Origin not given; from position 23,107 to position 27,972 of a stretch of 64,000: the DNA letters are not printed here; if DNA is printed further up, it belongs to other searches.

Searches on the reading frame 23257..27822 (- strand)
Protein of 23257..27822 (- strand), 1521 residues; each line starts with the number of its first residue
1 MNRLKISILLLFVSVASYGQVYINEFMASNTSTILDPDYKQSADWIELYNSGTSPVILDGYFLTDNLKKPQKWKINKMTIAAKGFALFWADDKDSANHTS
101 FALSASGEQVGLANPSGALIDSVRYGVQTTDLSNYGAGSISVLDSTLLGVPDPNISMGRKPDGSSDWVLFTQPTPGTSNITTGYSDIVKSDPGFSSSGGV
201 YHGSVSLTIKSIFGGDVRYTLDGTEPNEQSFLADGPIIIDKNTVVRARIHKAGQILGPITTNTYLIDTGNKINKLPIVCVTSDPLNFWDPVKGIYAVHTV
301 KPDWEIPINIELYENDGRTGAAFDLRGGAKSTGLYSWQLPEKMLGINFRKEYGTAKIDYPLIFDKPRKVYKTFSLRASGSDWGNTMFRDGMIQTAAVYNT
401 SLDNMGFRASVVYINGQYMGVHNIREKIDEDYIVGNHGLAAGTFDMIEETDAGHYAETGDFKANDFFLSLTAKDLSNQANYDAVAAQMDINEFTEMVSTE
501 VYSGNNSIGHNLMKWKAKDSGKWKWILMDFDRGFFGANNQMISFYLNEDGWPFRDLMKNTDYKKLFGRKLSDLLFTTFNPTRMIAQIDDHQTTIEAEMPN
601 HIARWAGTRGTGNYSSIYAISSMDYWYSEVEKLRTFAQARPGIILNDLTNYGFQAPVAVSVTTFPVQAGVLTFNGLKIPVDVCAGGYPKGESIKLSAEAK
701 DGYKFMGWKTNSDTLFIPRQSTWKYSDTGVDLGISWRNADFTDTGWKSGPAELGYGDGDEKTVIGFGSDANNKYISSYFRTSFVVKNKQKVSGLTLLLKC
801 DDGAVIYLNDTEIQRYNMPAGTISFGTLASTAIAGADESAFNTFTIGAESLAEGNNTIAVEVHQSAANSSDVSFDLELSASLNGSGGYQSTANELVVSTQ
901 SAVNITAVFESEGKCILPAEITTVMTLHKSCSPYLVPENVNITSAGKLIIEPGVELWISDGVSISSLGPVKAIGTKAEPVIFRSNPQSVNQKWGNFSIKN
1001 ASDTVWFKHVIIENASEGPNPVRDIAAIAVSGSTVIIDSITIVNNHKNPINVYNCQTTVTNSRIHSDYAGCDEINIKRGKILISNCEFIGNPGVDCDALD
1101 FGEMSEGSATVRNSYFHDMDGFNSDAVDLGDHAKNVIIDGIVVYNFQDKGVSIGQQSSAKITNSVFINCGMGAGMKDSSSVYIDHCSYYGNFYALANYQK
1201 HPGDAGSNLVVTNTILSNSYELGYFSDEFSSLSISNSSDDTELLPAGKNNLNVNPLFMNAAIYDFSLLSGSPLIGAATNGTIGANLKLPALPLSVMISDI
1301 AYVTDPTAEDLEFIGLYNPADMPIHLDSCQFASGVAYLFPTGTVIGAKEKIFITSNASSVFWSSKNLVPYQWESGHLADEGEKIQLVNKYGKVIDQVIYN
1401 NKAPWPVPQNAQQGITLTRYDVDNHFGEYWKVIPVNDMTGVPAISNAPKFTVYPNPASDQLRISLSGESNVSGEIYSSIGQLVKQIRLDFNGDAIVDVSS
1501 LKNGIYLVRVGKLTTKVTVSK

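Call 18: search_protein_families(library=pfam, proteins=[window:23257-27822:-])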
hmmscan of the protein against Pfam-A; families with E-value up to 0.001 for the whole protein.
window:23257-27822:- (1521 aa): 7 families
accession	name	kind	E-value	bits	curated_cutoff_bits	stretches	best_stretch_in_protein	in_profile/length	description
PF00932.25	LTD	-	2.4e-27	95.9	34.3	2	16-126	3-108/109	Lamin Tail Domain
PF08757.17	CotH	-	9.3e-22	78.4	23.8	1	362-641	31-319/322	CotH kinase protein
PF18962.6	Por_Secre_tail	-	1.2e-11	45.1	27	1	1452-1518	1-70/75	Secretion system C-terminal sorting domain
PF13229.12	Beta_helix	-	7.8e-11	42.3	25.9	1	1078-1199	31-146/158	Right handed beta helix region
PF13287.12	Fn3_assoc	-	5.6e-10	39.6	23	1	208-264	2-59/59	Fn3 associated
PF13290.12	CHB_HEX_C_1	-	4.6e-09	36.5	22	1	198-255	3-61/67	Chitobiase/beta-hexosaminidase C-terminal domain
PF18998.6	Flg_new_2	-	0.00011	22.5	23.6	0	681-715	14-47/73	Divergent InlB B-repeat domain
